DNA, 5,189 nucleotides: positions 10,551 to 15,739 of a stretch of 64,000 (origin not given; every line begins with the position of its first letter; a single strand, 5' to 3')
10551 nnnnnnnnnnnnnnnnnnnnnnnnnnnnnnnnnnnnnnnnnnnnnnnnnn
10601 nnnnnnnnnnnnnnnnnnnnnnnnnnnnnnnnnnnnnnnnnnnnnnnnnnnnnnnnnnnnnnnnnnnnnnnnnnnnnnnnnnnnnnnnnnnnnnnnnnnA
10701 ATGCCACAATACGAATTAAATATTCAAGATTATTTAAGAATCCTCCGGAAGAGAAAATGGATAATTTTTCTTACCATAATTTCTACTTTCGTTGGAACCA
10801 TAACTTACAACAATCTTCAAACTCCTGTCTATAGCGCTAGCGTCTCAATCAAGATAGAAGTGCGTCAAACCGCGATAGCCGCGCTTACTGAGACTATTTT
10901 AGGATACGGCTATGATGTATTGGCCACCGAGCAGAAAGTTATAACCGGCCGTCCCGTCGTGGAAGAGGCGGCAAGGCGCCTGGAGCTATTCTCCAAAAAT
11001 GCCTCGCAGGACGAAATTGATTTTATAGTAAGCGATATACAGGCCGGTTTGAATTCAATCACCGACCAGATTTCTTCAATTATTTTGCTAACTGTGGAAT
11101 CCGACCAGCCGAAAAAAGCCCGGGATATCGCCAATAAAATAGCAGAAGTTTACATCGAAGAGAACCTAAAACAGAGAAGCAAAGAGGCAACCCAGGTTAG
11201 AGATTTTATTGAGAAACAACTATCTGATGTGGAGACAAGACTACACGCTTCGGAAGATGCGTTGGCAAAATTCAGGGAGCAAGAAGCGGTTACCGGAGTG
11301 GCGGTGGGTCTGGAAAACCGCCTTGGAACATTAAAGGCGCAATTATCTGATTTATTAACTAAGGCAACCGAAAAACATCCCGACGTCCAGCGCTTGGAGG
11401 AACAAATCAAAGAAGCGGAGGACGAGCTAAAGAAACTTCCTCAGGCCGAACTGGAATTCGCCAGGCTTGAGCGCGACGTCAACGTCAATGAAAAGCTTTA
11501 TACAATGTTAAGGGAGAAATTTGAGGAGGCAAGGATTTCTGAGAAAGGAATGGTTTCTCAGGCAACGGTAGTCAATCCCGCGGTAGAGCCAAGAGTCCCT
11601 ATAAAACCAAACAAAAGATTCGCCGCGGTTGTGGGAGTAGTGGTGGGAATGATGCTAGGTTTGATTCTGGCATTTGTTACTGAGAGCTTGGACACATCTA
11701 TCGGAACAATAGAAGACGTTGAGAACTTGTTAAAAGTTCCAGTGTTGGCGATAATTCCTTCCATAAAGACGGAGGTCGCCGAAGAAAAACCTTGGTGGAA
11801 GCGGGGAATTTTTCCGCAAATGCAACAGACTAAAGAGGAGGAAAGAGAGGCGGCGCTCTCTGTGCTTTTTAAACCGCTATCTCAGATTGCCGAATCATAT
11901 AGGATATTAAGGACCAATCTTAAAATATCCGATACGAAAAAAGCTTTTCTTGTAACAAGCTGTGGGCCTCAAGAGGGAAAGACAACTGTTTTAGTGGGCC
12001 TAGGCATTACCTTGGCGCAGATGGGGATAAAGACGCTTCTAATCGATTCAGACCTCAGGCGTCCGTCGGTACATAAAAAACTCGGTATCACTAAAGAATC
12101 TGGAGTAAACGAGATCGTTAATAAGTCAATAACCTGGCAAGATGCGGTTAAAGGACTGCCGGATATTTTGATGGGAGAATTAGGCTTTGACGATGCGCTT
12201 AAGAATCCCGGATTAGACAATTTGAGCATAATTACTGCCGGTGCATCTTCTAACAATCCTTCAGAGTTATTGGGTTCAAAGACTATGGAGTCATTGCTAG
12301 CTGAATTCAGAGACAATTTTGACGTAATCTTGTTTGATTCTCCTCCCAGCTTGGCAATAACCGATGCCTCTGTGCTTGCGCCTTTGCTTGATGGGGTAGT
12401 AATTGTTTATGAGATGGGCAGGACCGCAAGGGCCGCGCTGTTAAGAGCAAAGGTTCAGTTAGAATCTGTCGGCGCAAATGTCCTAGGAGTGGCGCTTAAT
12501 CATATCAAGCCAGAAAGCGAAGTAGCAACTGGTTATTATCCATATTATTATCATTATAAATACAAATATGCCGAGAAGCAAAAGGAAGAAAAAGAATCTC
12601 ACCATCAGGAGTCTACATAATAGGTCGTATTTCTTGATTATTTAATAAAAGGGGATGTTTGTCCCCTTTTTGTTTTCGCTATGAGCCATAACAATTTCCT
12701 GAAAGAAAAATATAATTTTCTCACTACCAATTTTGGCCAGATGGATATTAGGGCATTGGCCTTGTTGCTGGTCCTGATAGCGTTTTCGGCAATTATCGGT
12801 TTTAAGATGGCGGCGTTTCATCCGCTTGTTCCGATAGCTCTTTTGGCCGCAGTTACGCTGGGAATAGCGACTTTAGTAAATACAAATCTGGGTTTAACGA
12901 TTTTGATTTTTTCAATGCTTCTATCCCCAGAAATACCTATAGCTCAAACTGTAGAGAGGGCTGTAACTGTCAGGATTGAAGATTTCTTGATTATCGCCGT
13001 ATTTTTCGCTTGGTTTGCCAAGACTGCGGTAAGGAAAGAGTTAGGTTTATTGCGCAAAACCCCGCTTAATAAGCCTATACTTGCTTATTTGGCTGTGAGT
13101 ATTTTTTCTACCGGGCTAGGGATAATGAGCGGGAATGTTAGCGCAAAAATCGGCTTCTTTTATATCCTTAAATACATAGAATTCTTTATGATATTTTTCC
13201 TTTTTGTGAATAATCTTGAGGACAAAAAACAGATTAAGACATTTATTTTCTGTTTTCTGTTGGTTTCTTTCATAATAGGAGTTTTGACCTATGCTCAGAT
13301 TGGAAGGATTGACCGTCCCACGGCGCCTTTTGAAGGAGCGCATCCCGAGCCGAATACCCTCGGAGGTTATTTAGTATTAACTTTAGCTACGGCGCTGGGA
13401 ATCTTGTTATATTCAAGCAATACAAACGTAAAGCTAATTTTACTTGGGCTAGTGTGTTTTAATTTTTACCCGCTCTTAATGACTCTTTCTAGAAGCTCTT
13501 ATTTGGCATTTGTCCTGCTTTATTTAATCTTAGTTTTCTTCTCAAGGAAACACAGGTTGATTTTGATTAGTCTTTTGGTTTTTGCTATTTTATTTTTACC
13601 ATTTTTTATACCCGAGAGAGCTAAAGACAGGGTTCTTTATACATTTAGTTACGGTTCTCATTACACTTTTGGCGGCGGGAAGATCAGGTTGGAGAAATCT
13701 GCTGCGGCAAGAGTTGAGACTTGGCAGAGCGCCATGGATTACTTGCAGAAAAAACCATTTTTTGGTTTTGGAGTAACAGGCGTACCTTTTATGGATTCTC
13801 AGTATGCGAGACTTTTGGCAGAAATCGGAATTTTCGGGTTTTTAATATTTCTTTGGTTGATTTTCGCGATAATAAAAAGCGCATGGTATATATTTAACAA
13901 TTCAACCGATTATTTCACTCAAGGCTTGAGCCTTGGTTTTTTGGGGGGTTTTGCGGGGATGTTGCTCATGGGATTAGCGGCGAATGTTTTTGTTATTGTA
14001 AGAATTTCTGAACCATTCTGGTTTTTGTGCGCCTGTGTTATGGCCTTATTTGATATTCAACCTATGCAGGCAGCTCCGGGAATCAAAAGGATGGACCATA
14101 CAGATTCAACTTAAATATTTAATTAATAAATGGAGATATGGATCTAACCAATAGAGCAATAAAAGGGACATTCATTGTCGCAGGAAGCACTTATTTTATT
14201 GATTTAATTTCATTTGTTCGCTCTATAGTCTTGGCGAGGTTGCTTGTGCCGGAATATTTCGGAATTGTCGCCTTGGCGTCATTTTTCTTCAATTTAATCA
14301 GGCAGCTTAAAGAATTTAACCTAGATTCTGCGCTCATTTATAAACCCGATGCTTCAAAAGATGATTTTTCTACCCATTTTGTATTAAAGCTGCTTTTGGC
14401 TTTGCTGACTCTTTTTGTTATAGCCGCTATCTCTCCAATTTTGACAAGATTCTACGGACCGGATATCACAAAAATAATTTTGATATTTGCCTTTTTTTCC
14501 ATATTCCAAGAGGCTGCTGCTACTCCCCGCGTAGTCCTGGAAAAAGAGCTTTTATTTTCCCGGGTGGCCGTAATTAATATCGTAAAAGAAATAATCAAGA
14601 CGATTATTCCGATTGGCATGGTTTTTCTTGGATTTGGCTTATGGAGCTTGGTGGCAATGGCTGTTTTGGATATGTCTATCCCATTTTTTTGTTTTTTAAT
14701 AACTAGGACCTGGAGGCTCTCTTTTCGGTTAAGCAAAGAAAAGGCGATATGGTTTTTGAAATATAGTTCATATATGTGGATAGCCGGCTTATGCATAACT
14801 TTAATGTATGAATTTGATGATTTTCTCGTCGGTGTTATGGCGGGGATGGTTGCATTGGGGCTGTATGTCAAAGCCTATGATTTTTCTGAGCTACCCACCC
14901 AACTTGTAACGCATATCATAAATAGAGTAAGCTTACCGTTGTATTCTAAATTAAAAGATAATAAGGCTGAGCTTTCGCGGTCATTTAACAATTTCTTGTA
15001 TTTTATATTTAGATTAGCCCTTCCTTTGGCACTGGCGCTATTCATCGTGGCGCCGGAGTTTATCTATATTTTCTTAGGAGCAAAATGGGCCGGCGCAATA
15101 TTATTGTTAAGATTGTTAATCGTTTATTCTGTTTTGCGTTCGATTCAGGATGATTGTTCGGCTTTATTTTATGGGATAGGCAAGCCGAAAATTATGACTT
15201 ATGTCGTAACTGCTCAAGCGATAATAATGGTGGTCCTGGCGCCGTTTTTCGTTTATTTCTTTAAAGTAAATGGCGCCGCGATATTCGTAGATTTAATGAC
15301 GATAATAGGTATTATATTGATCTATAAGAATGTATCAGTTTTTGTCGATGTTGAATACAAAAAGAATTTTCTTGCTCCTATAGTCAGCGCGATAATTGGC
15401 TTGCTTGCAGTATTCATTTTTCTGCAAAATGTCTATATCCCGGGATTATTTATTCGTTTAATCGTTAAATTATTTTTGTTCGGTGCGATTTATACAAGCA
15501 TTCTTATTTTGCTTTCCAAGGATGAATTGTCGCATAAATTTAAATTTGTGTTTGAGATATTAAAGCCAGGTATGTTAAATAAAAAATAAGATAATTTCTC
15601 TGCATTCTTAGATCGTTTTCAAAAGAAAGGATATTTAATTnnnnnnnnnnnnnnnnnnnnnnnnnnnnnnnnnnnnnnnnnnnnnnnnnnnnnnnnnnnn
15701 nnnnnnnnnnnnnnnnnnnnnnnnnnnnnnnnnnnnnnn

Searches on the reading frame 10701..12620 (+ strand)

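Call 100: search_protein_families(library=ncbifam, proteins=[window:10701-12620:+], max_evalue=0.00001)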
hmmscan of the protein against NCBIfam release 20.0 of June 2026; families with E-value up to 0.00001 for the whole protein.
window:10701-12620:+ (639 aa): 14 families
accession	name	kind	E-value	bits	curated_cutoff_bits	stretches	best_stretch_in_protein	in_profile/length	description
NF008568.0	PRK11519.1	equivalog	3.4e-59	200.7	1068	1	125-625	227-717/720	tyrosine-protein kinase Wzc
NF007350.0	PRK09841.1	equivalog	8.9e-57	192.7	1248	1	124-626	226-725/726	tyrosine-protein kinase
TIGR01005.1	eps_transp_fam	subfamily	5.1e-51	173.8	411.7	1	202-631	319-747/754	exopolysaccharide transport protein family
TIGR01007.1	eps_fam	subfamily_domain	1.2e-47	162.1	108.05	1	398-616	1-203/204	polysaccharide biosynthesis tyrosine autokinase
TIGR03007.1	pepcterm_ChnLen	equivalog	8.3e-44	149.6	278.85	2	231-363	335-471/498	XrtA system polysaccharide chain length determinant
TIGR03018.1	pepcterm_TyrKin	hypoth_equivalog_domain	2e-34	118.8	230.65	1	392-600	7-207/207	XrtA-associated tyrosine autokinase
TIGR03029.1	EpsG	equivalog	1.6e-29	102.9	313.8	1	379-600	66-273/274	chain length determinant protein tyrosine kinase EpsG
TIGR03017.1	EpsF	equivalog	8.2e-28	97.3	422.75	2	229-352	320-443/444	chain length determinant protein EpsF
TIGR01006.1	polys_exp_MPA1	subfamily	6.8e-19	68.2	296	2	283-355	152-224/226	CspC family polysaccharide chain length determinant protein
TIGR01969.1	minD_arch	subfamily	2.6e-10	39.9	201.75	1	425-605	12-173/251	cell division ATPase MinD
TIGR01968.1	minD_bact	equivalog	2.9e-09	36.7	212.9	1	415-551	3-123/261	septum site-determining protein MinD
NF041864.1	EpsV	equivalog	8e-07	28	800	1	275-350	404-479/484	PCP family exopolysaccharide biosynthesis protein EpsV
NF047398.1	AAA_KGGVGR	domain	7.7e-06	26.4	90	0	426-570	15-172/190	KGGVGR-motif variant AAA ATPase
TIGR01010.1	BexC_CtrB_KpsE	subfamily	9.6e-06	24.9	437.5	0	117-246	122-265/362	polysaccharide export inner-membrane protein, BexC/CtrB/KpsE family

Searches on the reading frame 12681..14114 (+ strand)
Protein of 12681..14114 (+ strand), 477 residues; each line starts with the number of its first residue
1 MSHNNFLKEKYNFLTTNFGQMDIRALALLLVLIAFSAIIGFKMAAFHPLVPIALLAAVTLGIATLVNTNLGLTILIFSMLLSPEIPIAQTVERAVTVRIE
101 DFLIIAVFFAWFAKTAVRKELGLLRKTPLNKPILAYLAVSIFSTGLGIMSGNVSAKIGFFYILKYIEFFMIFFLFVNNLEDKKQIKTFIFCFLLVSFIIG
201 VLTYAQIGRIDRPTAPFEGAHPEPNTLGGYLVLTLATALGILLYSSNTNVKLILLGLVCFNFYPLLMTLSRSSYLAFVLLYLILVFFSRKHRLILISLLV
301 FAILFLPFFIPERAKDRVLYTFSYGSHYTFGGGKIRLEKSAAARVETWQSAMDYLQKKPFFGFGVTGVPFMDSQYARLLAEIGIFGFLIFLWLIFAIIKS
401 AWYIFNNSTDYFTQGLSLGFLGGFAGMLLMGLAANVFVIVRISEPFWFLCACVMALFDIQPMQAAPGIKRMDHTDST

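Call 62: search_protein_families(library=pfam, proteins=[window:12681-14114:+], max_evalue=0.00001)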
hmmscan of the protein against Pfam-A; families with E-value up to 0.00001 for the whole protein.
window:12681-14114:+ (477 aa): 1 family
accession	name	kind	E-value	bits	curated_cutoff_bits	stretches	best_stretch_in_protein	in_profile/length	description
PF04932.20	Wzy_C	-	1.5e-11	44.7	31.7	1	265-391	10-149/149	O-Antigen ligase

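Call 100: search_protein_families(library=ncbifam, proteins=[window:12681-14114:+], max_evalue=0.00001)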
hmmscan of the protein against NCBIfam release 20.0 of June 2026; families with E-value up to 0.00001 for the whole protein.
window:12681-14114:+ (477 aa): 3 families
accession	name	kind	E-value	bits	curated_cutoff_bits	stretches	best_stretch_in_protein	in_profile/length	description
TIGR00947.1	2A73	equivalog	2.6e-09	36.6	366.4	1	105-455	46-421/425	IctB family putative bicarbonate transporter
TIGR03097.1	PEP_O_lig_1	hypoth_equivalog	1.2e-07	31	188.1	1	164-394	104-341/408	putative O-glycosylation ligase, exosortase A system-associated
NF058641.1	TfpM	equivalog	1.2e-06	27.9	600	1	236-412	152-320/421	O-linking oligosaccharyltransferase TfpM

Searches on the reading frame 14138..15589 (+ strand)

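Call 62: search_protein_families(library=pfam, proteins=[window:14138-15589:+], max_evalue=0.00001)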
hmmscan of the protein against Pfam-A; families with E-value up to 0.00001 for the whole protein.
window:14138-15589:+ (483 aa): 2 families
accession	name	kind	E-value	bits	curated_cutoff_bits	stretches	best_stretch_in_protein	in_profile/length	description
PF13440.11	Polysacc_synt_3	-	3.7e-60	204.1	23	1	31-320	1-291/293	Polysaccharide biosynthesis protein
PF01943.22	Polysacc_synt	-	4.4e-25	89.1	28.2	1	8-272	2-273/274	Polysaccharide biosynthesis protein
